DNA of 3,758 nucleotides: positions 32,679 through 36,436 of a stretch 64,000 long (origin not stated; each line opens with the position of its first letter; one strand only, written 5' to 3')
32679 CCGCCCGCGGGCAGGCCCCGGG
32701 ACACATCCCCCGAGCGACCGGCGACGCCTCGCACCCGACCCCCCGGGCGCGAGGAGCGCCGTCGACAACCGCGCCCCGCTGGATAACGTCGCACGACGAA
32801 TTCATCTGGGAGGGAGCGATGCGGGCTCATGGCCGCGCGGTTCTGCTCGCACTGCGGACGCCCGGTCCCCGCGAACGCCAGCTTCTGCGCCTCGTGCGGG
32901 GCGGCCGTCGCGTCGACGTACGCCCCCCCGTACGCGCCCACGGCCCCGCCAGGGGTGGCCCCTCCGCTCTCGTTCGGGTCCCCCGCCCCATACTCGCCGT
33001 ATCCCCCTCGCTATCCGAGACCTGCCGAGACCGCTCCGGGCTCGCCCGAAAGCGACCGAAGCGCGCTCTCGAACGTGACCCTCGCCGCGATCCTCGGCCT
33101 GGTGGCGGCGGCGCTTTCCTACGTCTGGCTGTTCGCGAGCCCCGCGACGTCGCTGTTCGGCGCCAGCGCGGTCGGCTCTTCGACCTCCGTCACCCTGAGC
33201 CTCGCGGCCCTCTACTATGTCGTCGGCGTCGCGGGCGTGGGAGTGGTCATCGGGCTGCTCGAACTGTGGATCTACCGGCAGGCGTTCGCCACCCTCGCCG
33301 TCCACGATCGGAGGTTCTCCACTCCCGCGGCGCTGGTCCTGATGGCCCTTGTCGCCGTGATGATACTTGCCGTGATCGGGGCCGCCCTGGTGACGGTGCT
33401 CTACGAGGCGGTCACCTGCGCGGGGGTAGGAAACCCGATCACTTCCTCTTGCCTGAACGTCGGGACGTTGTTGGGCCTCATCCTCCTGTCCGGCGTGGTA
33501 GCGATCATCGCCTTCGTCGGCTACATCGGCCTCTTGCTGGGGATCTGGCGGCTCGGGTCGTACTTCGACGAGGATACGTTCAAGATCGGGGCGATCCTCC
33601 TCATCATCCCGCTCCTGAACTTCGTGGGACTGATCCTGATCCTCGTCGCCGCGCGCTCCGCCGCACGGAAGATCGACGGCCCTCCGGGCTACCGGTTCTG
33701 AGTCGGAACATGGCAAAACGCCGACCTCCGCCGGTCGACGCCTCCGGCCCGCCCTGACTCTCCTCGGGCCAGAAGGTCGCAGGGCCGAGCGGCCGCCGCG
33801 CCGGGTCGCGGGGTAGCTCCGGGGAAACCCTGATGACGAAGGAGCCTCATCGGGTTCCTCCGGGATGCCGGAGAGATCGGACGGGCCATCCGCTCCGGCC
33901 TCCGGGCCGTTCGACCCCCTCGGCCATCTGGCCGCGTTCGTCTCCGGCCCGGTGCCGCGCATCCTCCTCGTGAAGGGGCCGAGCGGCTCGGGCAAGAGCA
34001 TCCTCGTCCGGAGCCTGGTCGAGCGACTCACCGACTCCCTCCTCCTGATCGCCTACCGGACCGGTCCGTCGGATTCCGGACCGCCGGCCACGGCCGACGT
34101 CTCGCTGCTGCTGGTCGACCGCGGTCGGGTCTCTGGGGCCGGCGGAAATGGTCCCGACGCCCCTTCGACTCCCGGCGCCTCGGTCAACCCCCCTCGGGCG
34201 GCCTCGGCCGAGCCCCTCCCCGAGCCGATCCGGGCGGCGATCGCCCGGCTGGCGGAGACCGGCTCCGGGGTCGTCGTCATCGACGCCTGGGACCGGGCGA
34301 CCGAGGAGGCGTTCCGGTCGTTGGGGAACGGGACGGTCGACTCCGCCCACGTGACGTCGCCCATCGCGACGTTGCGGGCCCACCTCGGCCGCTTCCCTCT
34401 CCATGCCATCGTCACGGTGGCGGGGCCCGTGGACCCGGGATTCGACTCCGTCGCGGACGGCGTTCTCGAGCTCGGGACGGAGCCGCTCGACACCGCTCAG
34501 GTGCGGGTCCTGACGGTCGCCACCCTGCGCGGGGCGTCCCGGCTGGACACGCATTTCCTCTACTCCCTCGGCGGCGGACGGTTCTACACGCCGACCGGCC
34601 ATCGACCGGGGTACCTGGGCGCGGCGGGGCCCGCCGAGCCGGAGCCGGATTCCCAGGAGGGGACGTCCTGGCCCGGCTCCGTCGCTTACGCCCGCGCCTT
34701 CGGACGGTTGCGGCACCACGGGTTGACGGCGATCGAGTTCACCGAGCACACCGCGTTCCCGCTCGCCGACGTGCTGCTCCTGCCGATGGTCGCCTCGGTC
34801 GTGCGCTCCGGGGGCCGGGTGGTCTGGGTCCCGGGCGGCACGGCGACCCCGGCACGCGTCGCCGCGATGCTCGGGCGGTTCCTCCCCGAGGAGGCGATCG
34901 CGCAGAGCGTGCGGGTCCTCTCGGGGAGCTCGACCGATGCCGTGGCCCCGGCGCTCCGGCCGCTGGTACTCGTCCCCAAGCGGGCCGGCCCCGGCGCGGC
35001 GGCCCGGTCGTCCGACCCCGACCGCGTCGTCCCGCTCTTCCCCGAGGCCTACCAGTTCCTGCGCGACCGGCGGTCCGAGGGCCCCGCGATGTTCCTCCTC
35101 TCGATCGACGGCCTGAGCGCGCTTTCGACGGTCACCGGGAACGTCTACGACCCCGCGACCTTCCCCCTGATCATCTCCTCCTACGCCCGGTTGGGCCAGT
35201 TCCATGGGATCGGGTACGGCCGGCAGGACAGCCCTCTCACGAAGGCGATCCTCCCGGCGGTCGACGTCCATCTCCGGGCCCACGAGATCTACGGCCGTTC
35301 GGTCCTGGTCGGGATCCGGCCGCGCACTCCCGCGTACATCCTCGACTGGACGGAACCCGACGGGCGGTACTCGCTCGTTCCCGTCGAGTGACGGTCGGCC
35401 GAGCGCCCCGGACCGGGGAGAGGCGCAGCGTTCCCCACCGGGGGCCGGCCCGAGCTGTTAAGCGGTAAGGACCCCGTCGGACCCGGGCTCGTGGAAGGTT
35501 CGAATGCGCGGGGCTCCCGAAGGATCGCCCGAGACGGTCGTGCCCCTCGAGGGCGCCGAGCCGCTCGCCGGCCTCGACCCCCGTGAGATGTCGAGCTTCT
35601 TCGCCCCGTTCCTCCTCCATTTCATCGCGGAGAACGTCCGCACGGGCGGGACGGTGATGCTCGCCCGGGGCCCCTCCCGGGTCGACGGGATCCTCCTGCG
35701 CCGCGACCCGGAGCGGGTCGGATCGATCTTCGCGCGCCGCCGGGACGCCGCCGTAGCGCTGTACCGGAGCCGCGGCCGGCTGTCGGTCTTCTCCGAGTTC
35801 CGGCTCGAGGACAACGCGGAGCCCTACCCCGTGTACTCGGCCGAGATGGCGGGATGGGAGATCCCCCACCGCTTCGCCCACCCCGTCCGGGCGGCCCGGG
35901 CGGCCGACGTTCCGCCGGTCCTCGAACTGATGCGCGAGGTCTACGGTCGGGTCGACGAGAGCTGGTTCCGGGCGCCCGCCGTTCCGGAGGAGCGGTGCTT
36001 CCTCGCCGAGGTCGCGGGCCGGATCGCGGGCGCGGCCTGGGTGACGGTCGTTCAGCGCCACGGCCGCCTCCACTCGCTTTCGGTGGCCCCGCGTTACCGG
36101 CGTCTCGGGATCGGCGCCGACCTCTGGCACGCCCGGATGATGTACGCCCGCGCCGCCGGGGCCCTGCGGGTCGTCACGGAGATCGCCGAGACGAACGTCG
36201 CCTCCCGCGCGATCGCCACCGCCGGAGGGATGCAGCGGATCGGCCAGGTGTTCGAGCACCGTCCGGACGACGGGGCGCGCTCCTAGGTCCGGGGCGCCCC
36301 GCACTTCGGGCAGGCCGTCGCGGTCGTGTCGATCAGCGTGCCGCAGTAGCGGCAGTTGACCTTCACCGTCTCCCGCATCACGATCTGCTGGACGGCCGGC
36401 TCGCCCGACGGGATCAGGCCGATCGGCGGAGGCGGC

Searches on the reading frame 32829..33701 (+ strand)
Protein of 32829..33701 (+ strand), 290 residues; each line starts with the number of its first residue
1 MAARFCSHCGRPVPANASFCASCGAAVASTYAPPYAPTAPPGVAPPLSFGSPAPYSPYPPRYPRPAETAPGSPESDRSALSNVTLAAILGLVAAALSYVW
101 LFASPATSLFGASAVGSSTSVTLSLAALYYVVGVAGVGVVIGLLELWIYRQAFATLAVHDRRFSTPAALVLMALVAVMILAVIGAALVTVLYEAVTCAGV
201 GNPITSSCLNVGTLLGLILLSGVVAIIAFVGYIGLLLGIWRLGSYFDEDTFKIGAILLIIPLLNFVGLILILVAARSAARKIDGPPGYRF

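Call 84: search_protein_families(library=pfam, proteins=[window:32829-33701:+], max_evalue=0.00001)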
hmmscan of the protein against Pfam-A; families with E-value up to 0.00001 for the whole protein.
window:32829-33701:+ (290 aa): 2 families
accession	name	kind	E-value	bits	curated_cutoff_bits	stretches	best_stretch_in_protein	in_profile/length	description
PF06157.16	DUF973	-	2.2e-17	63.6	26.4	1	78-281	10-199/309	Protein of unknown function (DUF973)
PF13240.11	Zn_Ribbon_1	-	1.5e-07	31.5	25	1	5-26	1-22/23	zinc-ribbon domain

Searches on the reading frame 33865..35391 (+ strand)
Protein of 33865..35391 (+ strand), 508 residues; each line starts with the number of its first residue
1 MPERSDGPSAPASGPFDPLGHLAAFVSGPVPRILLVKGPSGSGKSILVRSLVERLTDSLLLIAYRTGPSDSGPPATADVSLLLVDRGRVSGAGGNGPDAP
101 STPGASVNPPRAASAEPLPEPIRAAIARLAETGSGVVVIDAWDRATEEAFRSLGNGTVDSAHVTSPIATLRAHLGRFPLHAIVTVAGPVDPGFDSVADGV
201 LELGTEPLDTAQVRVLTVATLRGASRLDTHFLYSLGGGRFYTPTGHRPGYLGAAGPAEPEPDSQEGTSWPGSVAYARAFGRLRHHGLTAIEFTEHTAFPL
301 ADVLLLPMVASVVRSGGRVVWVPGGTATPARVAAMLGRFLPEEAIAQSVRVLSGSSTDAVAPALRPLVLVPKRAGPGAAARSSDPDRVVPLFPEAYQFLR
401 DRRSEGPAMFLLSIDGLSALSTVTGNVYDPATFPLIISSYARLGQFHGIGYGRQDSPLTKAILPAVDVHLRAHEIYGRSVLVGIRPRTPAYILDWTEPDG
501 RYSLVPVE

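Call 84: search_protein_families(library=pfam, proteins=[window:33865-35391:+], max_evalue=0.00001)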
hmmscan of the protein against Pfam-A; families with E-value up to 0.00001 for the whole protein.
window:33865-35391:+ (508 aa): 1 family
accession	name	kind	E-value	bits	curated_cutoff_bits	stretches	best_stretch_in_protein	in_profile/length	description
PF13191.12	AAA_16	-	2.1e-07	32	32.6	1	26-148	19-147/167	AAA ATPase domain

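Call 86: search_protein_families(library=pfam, proteins=[window:33865-35391:+], max_evalue=0.01)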
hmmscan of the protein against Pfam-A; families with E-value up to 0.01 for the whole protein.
window:33865-35391:+ (508 aa): 6 families
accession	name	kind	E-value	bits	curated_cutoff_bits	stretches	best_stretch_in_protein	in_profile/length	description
PF13191.12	AAA_16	-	2.1e-07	32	32.6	1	26-148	19-147/167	AAA ATPase domain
PF13401.12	AAA_22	-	6.7e-05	23.7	27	1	32-153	6-104/130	AAA domain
PF25199.1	nSTAND_NTPase5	-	0.00034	20.9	34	0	30-73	40-84/145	Novel STAND NTPase 5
PF24883.2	NPHP3_N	-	0.0011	19.6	24.8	1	31-58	22-49/164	Nephrocystin 3, N-terminal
PF13671.12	AAA_33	-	0.0087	16.8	27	0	34-59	2-27/143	AAA domain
PF05729.18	NACHT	-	0.0088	16.3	26.7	0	32-56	1-25/167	NACHT domain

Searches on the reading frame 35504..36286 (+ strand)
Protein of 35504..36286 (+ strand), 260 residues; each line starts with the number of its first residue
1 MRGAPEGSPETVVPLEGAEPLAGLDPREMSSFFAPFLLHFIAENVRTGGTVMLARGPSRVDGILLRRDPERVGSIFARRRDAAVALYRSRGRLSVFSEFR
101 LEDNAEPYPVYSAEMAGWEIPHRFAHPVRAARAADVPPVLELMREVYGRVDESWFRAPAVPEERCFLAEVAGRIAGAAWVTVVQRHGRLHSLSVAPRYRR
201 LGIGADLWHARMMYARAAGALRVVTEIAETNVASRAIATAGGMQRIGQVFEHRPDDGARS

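Call 84: search_protein_families(library=pfam, proteins=[window:35504-36286:+], max_evalue=0.00001)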
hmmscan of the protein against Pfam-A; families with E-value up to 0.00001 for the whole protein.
window:35504-36286:+ (260 aa): 3 families
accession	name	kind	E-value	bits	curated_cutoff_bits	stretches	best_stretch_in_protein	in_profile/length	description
PF00583.31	Acetyltransf_1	-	3.7e-12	47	20.7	1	159-236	29-109/116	Acetyltransferase (GNAT) family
PF13508.13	Acetyltransf_7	-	1.1e-07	32.6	27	1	162-223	2-65/84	Acetyltransferase (GNAT) domain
PF13673.13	Acetyltransf_10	-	2.1e-07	31.4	23.6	1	161-235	29-100/128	Acetyltransferase (GNAT) domain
